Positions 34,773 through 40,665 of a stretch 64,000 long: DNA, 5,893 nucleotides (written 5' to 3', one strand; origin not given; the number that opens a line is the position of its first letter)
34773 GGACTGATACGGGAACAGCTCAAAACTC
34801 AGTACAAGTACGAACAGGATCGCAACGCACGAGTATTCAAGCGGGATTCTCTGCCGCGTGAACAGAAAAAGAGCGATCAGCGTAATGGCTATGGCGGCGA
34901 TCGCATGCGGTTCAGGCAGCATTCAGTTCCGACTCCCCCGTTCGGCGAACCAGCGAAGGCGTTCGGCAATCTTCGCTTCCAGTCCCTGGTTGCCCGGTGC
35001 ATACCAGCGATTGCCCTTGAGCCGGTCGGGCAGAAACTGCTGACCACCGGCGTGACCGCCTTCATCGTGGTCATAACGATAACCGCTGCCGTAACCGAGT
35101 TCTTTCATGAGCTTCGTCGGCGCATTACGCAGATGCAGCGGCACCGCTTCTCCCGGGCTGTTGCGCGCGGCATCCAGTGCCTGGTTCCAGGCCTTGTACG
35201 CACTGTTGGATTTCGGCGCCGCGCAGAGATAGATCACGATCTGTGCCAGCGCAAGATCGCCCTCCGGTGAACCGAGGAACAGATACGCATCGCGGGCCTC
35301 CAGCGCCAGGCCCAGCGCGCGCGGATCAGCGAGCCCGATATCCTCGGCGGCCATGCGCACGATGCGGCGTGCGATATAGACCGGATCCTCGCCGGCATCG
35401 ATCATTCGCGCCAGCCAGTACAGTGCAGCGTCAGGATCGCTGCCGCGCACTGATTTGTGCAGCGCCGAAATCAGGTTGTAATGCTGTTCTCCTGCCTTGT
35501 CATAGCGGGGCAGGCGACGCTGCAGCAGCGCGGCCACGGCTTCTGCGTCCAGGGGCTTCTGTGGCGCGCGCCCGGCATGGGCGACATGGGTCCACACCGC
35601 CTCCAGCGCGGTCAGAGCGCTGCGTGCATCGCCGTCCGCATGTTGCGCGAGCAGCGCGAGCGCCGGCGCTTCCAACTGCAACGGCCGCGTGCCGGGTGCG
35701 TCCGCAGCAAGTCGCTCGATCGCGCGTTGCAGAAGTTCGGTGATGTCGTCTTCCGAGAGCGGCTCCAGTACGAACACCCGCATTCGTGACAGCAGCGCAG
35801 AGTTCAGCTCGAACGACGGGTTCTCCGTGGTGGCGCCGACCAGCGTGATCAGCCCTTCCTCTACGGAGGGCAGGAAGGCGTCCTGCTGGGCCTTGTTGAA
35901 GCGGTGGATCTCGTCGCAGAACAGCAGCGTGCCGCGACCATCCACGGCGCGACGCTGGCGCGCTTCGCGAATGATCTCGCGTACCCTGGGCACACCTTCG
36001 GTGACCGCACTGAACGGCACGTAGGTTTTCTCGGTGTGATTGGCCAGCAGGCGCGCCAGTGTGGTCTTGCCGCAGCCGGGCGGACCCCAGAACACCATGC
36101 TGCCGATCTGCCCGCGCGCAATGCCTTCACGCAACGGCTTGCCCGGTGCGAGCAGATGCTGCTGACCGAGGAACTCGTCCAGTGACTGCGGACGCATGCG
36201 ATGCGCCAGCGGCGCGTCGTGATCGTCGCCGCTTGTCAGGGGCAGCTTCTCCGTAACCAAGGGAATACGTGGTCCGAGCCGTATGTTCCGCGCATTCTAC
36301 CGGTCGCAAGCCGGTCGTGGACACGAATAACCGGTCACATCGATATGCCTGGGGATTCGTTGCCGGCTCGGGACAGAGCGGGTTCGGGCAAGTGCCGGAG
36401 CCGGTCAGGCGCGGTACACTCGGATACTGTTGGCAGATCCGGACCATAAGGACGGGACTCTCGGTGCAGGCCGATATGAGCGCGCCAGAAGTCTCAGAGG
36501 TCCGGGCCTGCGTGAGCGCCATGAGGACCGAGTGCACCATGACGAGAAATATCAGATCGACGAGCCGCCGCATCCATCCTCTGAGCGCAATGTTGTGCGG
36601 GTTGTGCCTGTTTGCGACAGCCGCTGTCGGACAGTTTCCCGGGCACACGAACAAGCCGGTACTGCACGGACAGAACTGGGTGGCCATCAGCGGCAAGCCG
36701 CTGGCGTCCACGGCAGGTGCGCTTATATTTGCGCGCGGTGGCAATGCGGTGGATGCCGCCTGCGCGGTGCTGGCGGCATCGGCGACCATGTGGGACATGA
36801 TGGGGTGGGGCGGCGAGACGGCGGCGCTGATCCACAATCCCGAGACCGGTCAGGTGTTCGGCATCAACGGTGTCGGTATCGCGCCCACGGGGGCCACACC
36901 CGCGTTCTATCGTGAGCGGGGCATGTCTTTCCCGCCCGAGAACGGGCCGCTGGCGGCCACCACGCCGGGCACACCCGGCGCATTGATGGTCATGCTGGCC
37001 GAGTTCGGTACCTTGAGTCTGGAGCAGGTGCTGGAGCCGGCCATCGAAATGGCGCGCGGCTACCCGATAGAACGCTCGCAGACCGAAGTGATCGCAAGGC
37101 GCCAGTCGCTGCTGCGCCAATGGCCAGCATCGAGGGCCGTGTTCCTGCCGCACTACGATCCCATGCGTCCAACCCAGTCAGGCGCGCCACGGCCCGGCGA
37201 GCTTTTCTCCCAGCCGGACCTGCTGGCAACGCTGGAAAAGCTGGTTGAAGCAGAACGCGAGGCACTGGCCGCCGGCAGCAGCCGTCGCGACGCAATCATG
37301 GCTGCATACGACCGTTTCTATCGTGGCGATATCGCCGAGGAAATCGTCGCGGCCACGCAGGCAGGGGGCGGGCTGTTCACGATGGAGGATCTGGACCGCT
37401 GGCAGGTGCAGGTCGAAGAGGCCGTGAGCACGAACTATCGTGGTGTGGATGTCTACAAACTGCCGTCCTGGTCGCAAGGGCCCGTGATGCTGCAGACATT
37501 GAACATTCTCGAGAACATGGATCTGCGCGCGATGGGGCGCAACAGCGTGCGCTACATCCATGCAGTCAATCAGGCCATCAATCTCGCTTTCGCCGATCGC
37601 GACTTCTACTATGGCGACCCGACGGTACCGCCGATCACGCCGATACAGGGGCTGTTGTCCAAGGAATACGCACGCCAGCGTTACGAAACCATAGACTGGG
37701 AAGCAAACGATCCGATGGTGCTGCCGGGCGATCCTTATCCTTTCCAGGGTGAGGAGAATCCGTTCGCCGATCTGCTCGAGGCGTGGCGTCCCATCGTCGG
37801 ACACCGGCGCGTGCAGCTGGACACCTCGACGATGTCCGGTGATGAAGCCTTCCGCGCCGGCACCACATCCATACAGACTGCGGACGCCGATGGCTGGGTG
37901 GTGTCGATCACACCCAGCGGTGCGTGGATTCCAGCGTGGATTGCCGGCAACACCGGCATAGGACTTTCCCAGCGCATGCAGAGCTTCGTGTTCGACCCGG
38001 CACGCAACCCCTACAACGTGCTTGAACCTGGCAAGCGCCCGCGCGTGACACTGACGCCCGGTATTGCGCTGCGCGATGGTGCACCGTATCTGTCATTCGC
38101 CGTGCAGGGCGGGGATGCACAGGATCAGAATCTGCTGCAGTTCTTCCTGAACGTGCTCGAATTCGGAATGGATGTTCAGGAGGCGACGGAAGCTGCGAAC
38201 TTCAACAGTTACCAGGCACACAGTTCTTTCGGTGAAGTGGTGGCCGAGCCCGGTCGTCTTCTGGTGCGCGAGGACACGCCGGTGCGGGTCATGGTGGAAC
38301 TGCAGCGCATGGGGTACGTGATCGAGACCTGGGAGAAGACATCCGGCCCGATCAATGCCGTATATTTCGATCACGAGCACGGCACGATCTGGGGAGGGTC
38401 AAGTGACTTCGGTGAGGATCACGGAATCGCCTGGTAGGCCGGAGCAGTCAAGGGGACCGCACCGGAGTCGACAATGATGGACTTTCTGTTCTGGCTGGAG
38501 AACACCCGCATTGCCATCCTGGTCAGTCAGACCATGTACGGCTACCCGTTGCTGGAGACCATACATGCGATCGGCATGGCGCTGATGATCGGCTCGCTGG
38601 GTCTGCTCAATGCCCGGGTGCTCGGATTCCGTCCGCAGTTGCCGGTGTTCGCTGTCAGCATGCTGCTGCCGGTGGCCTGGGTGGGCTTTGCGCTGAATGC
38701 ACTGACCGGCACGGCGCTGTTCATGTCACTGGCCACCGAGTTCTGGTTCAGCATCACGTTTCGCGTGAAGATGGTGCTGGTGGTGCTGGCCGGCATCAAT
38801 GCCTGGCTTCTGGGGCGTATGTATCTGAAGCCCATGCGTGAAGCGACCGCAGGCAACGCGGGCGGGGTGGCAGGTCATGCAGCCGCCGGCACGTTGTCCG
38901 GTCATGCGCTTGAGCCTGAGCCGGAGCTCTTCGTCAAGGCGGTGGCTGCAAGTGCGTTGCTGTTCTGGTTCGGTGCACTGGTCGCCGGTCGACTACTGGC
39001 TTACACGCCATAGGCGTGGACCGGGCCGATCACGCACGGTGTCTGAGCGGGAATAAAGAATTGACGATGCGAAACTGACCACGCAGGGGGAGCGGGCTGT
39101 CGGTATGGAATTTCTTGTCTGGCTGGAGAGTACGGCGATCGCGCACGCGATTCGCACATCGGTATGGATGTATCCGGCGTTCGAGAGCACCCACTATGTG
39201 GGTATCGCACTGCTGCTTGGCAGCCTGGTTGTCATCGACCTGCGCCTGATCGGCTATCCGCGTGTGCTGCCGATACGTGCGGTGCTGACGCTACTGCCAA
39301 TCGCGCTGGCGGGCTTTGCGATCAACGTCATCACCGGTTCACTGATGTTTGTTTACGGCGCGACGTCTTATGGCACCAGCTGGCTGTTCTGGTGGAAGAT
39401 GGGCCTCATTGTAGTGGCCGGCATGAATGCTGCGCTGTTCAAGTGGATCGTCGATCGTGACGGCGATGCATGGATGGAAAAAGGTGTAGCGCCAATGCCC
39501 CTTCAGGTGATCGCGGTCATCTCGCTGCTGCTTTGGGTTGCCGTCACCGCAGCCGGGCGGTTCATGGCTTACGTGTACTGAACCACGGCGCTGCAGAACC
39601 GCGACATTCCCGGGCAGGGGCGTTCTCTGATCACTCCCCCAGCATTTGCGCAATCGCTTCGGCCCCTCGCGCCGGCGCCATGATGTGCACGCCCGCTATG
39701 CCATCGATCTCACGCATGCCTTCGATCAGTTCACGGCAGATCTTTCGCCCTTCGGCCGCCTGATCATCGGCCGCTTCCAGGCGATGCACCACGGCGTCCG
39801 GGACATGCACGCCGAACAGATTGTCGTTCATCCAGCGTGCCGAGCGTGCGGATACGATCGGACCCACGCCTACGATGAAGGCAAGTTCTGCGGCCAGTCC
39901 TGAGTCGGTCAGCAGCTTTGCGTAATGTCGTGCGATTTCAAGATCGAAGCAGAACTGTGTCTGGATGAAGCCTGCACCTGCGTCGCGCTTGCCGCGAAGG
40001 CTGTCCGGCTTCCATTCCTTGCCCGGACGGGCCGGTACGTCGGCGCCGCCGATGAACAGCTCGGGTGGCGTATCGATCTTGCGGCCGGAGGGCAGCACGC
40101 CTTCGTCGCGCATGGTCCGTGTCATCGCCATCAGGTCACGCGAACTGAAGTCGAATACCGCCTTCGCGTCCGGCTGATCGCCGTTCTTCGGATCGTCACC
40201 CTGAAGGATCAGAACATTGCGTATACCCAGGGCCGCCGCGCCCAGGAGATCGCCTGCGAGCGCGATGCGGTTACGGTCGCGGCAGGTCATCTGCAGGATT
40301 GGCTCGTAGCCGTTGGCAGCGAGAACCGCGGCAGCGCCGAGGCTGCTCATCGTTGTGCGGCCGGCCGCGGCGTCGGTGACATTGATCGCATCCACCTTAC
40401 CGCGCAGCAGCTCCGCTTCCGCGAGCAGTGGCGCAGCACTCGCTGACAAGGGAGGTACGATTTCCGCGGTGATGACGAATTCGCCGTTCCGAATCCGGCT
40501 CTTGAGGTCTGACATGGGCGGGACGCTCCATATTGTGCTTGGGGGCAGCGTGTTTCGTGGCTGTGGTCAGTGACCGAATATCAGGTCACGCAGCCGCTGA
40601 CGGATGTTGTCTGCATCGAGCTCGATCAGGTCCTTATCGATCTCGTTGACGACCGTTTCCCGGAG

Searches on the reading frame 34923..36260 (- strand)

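Call 67: search_protein_families(library=pfam, proteins=[window:34923-36260:-], max_evalue=0.00001)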
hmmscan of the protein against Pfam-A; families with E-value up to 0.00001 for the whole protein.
window:34923-36260:- (445 aa): 7 families
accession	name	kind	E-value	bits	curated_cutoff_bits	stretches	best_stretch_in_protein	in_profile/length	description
PF12002.13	MgsA_C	-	7.7e-68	228.1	27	1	273-437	1-165/167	MgsA AAA+ ATPase C terminal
PF16193.11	AAA_assoc_2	-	2.2e-24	86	34.3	1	192-272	3-81/81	AAA C-terminal domain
PF00004.35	AAA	-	3.5e-14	53.8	21.2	1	55-164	1-127/131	ATPase family associated with various cellular activities (AAA)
PF05496.18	RuvB_N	-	1.4e-10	41.6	27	1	22-141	1-116/159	Holliday junction DNA helicase RuvB P-loop domain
PF07728.20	AAA_5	-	1.7e-06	28.5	22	0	55-163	2-118/139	AAA domain (dynein-related subfamily)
PF13521.12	AAA_28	-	4e-06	27.6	27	0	55-124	2-59/164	AAA domain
PF13173.12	AAA_14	-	5.8e-06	26.8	27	1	56-169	6-124/129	AAA domain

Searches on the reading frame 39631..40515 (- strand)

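Call 67: search_protein_families(library=pfam, proteins=[window:39631-40515:-], max_evalue=0.00001)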
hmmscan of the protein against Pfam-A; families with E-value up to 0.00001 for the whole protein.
window:39631-40515:- (294 aa): 1 family
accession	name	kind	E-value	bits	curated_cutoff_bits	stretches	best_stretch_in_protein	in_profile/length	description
PF02219.23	MTHFR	-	3.8e-31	108.9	24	1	5-280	3-272/287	Methylenetetrahydrofolate reductase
